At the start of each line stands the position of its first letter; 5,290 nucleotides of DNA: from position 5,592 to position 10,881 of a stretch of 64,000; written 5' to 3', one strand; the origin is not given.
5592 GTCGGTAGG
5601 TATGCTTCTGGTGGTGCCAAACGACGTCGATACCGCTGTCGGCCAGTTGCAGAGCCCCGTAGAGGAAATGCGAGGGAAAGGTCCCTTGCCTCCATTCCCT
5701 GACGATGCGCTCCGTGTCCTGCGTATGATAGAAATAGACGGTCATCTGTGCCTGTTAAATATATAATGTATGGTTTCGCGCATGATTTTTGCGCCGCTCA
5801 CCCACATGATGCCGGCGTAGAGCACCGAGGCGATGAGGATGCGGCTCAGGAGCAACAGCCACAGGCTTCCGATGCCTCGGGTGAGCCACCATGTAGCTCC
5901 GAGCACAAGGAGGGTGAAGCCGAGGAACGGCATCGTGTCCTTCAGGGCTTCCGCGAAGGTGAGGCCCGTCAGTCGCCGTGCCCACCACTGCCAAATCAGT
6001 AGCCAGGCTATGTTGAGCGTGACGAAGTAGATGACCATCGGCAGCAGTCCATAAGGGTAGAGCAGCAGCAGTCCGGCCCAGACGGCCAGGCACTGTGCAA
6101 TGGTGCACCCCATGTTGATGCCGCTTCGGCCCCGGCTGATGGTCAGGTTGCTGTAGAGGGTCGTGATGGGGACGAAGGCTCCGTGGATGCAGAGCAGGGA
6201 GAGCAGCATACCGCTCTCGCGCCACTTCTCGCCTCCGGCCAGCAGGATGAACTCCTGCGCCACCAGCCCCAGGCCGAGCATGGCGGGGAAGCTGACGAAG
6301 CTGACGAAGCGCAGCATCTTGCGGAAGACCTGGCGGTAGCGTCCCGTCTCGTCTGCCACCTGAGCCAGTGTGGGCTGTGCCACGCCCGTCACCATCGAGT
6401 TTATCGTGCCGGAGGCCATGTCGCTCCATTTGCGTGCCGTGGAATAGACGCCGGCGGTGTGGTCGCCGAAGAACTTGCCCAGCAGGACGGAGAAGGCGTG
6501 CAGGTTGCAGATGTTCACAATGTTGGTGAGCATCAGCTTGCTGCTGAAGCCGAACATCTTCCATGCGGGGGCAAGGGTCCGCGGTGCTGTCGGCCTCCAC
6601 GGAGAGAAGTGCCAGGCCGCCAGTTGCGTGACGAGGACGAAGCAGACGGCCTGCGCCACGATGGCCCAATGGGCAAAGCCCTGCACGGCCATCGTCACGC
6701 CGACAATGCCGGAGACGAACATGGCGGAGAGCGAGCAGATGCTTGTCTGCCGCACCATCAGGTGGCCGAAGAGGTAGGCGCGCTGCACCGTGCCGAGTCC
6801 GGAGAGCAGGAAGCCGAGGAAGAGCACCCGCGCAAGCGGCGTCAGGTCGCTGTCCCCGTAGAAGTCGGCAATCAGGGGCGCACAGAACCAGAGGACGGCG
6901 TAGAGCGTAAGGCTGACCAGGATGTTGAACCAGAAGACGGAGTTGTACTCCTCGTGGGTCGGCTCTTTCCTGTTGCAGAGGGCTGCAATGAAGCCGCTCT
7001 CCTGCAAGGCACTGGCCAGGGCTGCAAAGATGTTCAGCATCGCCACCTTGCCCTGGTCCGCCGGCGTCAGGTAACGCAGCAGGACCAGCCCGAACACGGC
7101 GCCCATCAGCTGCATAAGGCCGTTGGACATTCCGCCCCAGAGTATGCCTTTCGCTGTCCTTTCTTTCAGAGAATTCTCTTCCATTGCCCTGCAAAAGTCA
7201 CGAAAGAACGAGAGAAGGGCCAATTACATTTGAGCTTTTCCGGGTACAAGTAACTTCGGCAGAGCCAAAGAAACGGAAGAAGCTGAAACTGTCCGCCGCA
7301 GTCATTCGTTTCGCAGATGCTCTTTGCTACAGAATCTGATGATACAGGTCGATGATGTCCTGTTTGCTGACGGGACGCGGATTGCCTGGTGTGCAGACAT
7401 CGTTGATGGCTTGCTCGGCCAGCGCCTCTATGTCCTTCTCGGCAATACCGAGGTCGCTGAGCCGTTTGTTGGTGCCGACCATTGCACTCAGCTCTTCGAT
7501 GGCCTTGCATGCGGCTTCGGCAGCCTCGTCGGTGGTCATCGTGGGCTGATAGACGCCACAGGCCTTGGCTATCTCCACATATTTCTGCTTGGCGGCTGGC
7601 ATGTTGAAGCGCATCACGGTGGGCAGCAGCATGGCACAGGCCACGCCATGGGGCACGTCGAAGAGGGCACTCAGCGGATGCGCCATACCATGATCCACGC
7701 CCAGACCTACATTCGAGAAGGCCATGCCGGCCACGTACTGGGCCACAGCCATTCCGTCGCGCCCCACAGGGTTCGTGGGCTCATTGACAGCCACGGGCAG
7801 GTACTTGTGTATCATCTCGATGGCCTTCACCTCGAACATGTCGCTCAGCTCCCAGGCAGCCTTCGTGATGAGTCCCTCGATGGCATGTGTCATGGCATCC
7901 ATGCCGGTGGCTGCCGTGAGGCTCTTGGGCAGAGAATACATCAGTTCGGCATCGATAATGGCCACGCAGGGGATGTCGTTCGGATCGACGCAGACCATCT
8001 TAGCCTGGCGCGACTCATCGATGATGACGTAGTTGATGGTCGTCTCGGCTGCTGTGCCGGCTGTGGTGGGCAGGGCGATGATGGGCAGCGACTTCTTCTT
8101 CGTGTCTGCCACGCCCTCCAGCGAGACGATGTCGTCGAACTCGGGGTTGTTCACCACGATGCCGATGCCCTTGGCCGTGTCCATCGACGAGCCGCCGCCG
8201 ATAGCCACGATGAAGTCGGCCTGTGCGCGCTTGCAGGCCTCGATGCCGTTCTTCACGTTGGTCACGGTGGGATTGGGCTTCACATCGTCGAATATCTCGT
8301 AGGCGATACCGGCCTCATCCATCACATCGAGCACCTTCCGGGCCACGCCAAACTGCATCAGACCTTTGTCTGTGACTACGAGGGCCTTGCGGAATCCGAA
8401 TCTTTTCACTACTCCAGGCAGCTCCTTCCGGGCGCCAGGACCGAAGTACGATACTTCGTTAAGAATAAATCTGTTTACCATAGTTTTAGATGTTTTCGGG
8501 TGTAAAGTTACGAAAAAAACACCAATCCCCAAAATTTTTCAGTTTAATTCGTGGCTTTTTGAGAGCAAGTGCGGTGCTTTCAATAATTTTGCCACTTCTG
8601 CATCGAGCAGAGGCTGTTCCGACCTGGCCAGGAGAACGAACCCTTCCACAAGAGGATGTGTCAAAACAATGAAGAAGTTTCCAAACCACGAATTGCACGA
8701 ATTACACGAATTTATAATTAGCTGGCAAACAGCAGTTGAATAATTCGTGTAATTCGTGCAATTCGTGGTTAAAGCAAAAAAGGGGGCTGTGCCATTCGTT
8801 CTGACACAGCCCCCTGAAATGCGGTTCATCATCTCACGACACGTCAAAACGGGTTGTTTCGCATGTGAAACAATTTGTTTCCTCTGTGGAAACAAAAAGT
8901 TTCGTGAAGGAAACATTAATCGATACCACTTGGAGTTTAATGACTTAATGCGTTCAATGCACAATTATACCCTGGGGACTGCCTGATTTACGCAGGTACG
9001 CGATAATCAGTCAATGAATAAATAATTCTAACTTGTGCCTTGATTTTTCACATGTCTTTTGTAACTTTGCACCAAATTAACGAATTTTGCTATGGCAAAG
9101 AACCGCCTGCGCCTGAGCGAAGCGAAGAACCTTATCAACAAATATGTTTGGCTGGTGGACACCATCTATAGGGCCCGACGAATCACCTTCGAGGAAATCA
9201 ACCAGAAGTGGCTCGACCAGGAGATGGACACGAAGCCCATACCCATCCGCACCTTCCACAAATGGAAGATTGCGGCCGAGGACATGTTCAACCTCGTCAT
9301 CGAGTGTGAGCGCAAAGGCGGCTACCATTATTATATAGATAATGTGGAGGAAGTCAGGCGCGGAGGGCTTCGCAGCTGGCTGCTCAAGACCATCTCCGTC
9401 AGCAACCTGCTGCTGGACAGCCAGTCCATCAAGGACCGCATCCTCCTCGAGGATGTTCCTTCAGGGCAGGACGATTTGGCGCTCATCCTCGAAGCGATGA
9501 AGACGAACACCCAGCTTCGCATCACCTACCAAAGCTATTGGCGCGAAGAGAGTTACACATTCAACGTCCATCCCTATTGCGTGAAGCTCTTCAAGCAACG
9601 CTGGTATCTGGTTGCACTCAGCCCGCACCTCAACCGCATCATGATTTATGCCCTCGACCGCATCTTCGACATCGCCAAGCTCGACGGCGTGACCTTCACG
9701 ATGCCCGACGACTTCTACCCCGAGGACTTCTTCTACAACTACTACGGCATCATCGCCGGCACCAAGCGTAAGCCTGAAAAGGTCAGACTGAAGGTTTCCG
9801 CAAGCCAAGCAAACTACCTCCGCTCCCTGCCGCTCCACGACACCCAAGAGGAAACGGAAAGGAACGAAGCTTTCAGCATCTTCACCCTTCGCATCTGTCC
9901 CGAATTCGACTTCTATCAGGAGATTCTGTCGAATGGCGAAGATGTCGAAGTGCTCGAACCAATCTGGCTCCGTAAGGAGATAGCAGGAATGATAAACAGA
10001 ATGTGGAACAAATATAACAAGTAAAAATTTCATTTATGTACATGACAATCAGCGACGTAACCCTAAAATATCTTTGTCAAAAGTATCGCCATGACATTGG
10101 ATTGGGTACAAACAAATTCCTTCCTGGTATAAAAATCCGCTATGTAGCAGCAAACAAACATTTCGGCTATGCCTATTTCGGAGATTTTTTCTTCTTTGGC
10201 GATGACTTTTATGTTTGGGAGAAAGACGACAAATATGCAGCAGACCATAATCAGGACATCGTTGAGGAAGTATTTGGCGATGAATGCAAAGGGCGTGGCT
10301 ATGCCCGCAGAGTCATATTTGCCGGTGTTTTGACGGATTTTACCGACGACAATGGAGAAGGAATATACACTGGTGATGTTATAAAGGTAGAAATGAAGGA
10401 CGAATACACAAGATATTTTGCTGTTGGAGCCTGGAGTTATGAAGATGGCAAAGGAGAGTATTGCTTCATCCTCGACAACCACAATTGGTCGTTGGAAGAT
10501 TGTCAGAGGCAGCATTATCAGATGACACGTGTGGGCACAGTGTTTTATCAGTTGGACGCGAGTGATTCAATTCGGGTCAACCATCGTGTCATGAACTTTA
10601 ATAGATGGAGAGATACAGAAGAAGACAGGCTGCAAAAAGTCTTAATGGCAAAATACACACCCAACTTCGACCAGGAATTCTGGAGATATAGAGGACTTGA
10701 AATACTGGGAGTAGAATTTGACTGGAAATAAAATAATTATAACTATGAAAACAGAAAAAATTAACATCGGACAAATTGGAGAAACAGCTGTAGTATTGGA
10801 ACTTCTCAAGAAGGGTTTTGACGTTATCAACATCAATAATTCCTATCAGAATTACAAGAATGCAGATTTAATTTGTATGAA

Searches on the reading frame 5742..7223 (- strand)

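Call 6: search_protein_families(library=pfam, proteins=[window:5742-7223:-], max_evalue=0.01)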
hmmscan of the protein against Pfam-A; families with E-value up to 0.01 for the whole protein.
window:5742-7223:- (493 aa): 2 families
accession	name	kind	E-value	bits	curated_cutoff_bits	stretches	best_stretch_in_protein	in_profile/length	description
PF13440.11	Polysacc_synt_3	-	1.6e-70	238.1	23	1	47-337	1-291/293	Polysaccharide biosynthesis protein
PF01943.22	Polysacc_synt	-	2e-28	100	28.2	1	24-288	2-272/274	Polysaccharide biosynthesis protein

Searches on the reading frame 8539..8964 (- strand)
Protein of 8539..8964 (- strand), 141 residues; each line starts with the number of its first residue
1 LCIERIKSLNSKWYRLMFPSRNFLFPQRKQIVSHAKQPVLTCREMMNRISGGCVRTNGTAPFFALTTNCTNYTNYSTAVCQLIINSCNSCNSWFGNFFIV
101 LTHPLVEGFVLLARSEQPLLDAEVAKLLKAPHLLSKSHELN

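Call 6: search_protein_families(library=pfam, proteins=[window:8539-8964:-], max_evalue=0.01)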
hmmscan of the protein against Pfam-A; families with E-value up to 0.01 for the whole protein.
window:8539-8964:- (141 aa): 1 family
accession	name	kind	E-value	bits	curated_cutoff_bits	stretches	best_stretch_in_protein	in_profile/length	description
PF06587.16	DUF1137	-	0.0011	19.4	25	1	31-89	35-90/117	Protein of unknown function (DUF1137)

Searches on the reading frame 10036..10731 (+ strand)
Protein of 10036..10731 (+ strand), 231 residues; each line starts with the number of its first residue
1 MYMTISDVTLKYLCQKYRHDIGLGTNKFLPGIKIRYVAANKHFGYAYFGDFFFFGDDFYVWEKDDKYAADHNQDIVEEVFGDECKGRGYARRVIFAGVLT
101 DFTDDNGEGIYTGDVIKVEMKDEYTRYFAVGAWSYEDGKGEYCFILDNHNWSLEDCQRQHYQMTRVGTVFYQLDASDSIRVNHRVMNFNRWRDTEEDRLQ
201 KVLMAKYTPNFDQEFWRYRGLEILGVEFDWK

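Call 4: search_protein_families(library=pfam, proteins=[window:10036-10731:+], max_evalue=0.01)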
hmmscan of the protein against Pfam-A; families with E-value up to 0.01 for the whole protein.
window:10036-10731:+ (231 aa): 1 family
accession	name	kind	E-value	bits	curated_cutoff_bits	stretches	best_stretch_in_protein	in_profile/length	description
PF09643.15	YopX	-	6.3e-05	23.4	22.4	1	97-163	51-111/128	YopX protein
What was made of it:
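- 10036..10731 (+): Cassette 1, gene a: YopX-like protein (231 aa), function unknown. Pfam YopX 6.3e-5, just above cut-off (call 4).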

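Call 5: search_protein_families(library=padloc, proteins=[window:10036-10731:+], max_evalue=0.01)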
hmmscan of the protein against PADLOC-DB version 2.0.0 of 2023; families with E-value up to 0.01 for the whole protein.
window:10036-10731:+ (231 aa): 0 families

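Call 8: search_protein_families(library=ncbifam, proteins=[window:10036-10731:+], max_evalue=0.01)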
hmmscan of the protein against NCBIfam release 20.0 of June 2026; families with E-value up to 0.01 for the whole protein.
window:10036-10731:+ (231 aa): 0 families

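Call 31: search_protein_families(library=phrogs, proteins=[window:10036-10731:+], max_evalue=0.01)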
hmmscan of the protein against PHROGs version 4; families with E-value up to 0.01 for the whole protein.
window:10036-10731:+ (231 aa): 0 families
